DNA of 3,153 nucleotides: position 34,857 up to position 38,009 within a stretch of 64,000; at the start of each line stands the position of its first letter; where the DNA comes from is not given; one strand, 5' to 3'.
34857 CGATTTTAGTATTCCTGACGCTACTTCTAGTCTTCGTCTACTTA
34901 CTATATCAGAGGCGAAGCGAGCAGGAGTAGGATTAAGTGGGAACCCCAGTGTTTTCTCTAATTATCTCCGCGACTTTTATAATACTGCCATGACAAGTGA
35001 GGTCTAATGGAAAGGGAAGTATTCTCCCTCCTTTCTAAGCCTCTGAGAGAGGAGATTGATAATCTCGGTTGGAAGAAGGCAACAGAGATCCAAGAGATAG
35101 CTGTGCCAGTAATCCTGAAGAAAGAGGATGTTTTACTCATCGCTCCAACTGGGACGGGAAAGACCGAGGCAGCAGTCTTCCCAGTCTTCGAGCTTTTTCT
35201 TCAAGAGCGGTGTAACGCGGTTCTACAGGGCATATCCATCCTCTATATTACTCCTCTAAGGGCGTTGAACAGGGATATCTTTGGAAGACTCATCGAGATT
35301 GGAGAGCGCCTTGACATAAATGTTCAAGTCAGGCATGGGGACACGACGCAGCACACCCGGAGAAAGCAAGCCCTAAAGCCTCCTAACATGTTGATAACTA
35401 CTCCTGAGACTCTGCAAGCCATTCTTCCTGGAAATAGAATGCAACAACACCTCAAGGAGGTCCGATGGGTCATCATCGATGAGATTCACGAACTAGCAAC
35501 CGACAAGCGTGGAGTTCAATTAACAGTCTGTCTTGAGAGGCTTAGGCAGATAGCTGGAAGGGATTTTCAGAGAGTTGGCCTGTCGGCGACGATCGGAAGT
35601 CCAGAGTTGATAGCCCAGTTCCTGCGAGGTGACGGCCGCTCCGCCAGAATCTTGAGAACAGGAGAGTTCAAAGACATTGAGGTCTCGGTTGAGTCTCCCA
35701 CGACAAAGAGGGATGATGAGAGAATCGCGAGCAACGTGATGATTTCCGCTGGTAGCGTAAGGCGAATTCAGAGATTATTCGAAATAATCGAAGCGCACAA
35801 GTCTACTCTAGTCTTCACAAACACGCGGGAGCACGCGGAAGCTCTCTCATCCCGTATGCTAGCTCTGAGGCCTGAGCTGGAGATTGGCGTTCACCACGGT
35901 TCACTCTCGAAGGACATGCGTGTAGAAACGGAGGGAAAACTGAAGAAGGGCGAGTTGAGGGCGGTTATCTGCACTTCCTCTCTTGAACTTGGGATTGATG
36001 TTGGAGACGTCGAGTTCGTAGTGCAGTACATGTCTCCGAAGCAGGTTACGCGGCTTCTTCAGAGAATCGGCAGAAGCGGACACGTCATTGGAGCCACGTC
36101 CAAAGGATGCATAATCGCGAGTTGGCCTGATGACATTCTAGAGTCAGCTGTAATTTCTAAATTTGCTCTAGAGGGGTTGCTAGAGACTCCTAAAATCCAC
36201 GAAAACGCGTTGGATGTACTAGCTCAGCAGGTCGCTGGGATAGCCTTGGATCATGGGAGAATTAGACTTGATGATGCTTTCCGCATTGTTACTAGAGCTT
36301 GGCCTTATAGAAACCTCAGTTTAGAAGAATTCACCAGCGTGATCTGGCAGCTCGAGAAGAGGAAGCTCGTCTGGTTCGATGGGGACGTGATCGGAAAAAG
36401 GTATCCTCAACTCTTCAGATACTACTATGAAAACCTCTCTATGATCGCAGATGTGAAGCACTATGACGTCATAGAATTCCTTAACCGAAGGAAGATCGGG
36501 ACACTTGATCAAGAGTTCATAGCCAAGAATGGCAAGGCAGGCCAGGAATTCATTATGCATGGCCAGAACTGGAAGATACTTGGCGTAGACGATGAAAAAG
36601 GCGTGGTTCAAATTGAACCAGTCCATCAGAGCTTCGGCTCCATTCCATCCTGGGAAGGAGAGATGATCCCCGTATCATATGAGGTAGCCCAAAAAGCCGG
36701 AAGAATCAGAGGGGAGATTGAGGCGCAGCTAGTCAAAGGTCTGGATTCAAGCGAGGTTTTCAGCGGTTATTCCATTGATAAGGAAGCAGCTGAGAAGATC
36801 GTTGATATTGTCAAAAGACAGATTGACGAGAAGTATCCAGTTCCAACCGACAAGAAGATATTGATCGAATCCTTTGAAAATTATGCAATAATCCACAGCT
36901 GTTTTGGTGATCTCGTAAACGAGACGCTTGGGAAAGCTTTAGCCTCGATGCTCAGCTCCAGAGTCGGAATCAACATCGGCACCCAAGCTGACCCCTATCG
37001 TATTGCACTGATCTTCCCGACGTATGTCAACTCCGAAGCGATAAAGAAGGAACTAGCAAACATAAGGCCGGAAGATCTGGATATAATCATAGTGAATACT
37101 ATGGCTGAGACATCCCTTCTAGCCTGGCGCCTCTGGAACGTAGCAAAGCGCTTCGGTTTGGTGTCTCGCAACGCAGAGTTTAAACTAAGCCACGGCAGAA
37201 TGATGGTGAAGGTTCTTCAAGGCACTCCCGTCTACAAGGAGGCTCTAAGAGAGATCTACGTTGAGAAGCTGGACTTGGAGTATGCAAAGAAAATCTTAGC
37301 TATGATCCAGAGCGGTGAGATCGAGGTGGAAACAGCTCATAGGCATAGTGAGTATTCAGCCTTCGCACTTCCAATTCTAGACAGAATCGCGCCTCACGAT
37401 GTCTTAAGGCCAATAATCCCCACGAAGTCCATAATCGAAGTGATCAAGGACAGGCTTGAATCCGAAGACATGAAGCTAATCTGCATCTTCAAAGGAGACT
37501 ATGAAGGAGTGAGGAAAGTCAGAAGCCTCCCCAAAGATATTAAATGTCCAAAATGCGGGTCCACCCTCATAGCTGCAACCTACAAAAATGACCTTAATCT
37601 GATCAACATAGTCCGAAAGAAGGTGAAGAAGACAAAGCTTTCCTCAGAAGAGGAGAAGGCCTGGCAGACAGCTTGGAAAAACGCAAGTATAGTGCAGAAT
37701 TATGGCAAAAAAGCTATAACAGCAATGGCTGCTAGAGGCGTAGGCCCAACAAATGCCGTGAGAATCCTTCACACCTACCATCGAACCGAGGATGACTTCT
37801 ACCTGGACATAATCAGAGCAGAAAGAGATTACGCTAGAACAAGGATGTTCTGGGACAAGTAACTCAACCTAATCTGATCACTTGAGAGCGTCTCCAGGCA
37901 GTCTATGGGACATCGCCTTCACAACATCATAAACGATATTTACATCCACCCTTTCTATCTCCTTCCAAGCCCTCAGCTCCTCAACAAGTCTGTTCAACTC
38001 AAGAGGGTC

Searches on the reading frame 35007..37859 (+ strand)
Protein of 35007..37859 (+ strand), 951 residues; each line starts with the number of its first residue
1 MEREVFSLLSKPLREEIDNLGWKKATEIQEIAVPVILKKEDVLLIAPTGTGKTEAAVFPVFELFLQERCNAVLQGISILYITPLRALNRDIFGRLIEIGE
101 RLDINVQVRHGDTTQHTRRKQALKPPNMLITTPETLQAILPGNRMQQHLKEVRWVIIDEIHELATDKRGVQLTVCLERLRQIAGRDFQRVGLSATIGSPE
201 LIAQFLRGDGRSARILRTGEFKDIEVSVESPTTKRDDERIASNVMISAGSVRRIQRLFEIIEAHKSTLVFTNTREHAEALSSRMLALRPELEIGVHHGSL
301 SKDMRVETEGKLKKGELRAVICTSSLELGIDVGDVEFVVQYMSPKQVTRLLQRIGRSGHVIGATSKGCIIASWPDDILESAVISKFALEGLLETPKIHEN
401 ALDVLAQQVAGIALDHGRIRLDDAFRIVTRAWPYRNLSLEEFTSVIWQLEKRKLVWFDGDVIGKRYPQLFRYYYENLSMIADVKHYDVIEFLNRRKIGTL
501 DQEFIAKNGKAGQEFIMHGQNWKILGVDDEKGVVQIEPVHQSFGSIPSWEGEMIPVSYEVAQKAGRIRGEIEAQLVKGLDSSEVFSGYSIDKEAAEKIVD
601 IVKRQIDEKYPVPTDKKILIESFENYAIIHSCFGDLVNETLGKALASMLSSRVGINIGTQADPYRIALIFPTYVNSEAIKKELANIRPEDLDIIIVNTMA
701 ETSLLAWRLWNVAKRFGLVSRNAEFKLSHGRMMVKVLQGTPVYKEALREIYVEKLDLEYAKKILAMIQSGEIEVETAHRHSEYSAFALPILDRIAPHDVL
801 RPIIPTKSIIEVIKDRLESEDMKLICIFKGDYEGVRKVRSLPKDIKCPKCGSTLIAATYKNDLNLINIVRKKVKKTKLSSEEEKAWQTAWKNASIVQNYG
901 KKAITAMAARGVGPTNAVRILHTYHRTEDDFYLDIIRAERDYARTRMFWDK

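Call 77: search_protein_families(library=pfam, proteins=[window:35007-37859:+], max_evalue=0.001)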
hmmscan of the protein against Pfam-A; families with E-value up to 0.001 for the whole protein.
window:35007-37859:+ (951 aa): 6 families
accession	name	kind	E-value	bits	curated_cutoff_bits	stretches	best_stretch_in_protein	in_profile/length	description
PF00270.35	DEAD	-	3.9e-38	131.2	26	1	26-197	1-161/167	DEAD/DEAH box helicase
PF08494.16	DEAD_assoc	-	2.6e-37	129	23.5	1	612-787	1-191/191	DEAD/H associated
PF00271.37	Helicase_C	-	2e-20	73.5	23.5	1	254-358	3-107/110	Helicase conserved C-terminal domain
PF19306.5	WH_Lhr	-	2.2e-14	53.6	27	1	389-535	5-159/168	Large helicase-related protein, winged helix domain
PF04851.21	ResIII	-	2.3e-09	37.8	22.5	1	37-196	21-162/164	Type III restriction enzyme, res subunit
PF22590.2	Cas3-like_C_2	-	0.00054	20.6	27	0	265-356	3-100/106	CRISPR-associated nuclease/helicase Cas3, C-terminal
